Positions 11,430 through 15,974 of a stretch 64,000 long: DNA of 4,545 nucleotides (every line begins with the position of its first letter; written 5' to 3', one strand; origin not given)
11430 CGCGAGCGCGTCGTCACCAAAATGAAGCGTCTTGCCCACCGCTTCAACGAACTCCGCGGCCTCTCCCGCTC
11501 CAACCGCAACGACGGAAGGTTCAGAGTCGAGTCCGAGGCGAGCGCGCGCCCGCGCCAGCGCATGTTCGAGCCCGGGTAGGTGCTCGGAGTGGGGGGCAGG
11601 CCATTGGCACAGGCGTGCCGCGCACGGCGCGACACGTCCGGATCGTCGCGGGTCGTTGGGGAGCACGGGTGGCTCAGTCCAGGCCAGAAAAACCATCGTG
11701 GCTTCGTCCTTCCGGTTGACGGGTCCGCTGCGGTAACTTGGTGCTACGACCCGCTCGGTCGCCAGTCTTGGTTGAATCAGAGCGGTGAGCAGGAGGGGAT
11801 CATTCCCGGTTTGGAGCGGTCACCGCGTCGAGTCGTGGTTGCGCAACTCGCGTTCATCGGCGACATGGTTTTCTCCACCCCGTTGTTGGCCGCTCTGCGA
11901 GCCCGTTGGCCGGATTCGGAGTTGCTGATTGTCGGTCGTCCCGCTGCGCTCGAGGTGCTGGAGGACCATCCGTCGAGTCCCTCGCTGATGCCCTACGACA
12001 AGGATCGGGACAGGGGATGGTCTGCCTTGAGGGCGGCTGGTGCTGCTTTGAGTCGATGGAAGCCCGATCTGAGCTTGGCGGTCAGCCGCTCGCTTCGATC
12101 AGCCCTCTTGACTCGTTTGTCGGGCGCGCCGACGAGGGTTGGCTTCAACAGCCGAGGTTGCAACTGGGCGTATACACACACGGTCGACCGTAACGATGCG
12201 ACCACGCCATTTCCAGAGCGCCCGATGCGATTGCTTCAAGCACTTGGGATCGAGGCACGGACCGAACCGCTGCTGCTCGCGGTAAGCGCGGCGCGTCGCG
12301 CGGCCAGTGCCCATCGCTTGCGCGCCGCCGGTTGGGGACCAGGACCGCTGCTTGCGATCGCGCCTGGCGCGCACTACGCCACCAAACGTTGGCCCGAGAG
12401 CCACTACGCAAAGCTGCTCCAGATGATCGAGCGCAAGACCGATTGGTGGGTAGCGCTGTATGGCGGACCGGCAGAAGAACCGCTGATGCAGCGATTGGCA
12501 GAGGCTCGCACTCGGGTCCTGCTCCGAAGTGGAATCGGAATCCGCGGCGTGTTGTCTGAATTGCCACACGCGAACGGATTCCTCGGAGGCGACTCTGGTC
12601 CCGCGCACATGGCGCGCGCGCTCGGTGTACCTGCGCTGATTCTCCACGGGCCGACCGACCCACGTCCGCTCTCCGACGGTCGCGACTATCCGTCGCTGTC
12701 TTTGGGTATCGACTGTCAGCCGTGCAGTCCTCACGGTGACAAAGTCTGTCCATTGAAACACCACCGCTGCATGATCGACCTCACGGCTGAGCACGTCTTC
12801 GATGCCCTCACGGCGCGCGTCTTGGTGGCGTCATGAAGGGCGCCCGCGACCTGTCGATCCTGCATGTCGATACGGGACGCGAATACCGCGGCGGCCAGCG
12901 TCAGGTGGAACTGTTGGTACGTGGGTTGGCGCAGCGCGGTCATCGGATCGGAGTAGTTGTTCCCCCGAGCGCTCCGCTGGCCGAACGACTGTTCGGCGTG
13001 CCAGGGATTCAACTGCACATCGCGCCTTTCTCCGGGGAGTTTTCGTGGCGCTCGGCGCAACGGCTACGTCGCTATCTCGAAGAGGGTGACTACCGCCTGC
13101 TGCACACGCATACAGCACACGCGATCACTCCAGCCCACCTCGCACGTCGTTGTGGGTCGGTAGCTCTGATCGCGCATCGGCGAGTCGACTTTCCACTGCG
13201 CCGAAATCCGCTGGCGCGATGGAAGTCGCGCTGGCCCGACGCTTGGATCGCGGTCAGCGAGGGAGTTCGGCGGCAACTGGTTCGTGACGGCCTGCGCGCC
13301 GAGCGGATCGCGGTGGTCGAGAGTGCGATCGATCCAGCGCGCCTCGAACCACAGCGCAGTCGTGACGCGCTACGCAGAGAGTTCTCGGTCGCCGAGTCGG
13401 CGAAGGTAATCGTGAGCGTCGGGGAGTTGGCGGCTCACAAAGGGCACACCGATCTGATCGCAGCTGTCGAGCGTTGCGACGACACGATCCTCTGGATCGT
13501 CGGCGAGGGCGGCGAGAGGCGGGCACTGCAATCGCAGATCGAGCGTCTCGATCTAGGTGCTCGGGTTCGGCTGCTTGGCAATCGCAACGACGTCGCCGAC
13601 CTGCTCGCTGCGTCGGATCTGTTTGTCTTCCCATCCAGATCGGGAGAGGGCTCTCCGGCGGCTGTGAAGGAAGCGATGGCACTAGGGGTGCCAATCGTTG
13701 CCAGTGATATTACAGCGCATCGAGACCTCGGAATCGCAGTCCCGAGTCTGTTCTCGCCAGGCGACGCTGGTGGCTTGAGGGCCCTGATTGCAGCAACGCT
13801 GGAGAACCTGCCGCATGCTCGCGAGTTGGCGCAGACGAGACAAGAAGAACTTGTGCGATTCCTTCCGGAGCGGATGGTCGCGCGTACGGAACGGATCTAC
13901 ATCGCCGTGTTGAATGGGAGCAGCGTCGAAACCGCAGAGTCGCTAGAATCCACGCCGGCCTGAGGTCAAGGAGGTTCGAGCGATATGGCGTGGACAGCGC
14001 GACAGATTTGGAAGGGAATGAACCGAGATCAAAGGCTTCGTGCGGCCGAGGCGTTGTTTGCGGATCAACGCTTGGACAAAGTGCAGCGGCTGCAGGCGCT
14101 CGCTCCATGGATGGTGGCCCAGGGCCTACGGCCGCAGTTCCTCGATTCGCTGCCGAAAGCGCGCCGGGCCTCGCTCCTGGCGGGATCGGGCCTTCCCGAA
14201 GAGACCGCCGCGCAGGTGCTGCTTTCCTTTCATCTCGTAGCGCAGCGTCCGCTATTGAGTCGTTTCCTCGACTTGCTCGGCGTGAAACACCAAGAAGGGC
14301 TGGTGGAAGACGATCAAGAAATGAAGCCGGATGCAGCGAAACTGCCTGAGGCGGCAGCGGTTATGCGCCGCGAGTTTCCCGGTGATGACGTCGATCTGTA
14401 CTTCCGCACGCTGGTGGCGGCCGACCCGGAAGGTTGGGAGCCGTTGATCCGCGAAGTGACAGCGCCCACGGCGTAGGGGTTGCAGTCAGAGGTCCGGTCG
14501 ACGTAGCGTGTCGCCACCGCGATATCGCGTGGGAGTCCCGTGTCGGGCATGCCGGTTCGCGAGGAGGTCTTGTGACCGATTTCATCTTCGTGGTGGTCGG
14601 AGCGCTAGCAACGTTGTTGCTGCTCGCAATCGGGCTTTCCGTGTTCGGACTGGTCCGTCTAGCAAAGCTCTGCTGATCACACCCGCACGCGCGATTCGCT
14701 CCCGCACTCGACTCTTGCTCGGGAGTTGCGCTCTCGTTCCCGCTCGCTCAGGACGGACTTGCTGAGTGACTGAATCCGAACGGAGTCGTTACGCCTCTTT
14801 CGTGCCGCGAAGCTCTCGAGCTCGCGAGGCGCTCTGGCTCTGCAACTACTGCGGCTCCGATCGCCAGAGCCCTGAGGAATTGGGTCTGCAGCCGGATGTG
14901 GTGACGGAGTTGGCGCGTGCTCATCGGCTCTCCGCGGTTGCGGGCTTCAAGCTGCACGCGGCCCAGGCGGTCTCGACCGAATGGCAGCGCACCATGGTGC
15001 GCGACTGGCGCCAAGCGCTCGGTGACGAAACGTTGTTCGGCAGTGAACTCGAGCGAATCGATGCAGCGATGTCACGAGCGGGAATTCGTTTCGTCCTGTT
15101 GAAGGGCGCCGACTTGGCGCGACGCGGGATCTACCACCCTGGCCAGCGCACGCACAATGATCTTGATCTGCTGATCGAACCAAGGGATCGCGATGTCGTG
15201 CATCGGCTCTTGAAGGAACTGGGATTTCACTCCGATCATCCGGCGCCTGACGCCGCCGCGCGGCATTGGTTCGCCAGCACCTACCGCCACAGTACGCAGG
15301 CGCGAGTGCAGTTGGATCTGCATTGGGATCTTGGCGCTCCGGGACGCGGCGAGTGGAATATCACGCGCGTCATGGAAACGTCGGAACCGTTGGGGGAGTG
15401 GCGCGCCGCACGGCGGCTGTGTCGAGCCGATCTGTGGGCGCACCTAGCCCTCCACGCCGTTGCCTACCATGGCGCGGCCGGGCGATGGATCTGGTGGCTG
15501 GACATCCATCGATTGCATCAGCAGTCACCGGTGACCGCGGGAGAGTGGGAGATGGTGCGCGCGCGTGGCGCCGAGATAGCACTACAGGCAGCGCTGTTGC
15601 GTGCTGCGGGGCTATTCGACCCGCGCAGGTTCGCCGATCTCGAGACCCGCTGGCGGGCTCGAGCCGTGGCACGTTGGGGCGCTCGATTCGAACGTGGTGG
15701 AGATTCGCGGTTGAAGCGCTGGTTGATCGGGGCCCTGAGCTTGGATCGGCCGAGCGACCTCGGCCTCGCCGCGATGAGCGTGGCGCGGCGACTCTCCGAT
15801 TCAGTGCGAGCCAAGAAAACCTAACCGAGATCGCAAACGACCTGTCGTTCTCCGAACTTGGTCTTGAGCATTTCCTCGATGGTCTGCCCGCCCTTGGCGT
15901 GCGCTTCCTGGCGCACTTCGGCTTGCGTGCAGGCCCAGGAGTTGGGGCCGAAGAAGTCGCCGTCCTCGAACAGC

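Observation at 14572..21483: Candidate uncharacterised RiPP-like peptide-modification locus: rSAM/SPASM maturase, discrete PqqD-like RRE, PF14907 nucleotidyltransferase, HprK-like kinase remnant and a 48-aa precursor candidate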

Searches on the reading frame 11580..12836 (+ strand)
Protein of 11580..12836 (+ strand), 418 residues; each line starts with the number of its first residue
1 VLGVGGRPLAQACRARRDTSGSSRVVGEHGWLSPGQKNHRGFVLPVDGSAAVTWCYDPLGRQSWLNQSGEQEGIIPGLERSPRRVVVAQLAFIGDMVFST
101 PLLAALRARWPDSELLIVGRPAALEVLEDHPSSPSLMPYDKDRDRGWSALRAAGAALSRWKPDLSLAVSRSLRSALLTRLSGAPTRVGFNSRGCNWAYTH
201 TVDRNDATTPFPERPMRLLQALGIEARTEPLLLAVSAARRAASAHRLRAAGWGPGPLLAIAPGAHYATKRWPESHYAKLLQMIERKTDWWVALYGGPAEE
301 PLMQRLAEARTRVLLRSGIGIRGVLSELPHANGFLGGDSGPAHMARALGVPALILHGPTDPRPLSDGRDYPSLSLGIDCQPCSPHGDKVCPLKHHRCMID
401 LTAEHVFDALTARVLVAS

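Call 9: search_protein_families(library=pfam, proteins=[window:11580-12836:+], max_evalue=0.001)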
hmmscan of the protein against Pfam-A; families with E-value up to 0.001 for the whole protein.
window:11580-12836:+ (418 aa): 1 family
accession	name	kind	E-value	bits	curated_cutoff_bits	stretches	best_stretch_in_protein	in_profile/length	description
PF01075.23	Glyco_transf_9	-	4.8e-27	95.3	22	1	156-362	7-215/247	Glycosyltransferase family 9 (heptosyltransferase)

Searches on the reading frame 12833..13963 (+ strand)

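Call 10: search_protein_families(library=pfam, proteins=[window:12833-13963:+], max_evalue=0.001)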
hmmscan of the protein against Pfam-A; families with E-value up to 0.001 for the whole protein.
window:12833-13963:+ (376 aa): 4 families
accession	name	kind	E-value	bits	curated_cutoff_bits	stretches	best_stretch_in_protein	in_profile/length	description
PF00534.26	Glycos_transf_1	-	2.3e-26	92.8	26.4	1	177-334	2-167/172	Glycosyl transferases group 1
PF13692.12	Glyco_trans_1_4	-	1.1e-24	87.8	27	1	191-324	2-141/142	Glycosyl transferases group 1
PF13439.12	Glyco_transf_4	-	7.5e-21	75.3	28.5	1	19-170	2-170/170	Glycosyltransferase Family 4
PF13579.12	Glyco_trans_4_4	-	1.9e-13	51.5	29.7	1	20-162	2-155/158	Glycosyl transferase 4-like domain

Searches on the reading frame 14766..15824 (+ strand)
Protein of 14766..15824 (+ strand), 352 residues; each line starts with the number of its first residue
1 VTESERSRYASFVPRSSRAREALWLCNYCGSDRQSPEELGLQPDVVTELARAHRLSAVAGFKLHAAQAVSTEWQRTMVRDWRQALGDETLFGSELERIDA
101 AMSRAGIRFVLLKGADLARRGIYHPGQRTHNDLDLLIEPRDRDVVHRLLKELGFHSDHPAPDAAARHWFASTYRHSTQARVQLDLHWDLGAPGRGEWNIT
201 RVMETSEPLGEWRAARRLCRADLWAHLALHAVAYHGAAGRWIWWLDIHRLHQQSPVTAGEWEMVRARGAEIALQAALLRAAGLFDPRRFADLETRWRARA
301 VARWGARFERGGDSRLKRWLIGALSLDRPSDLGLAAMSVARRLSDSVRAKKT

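Call 4: search_protein_families(library=pfam, proteins=[window:14766-15824:+], max_evalue=0.1)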
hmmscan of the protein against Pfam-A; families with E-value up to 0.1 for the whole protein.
window:14766-15824:+ (352 aa): 1 family
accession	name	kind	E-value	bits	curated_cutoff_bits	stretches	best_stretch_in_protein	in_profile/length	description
PF14907.12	NTP_transf_5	-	4.9e-31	108.6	31.2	1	43-283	5-243/249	Uncharacterised nucleotidyltransferase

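Call 5: search_protein_families(library=ncbifam, proteins=[window:14766-15824:+], max_evalue=0.1)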
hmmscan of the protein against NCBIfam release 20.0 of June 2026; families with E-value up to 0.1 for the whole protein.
window:14766-15824:+ (352 aa): 0 families
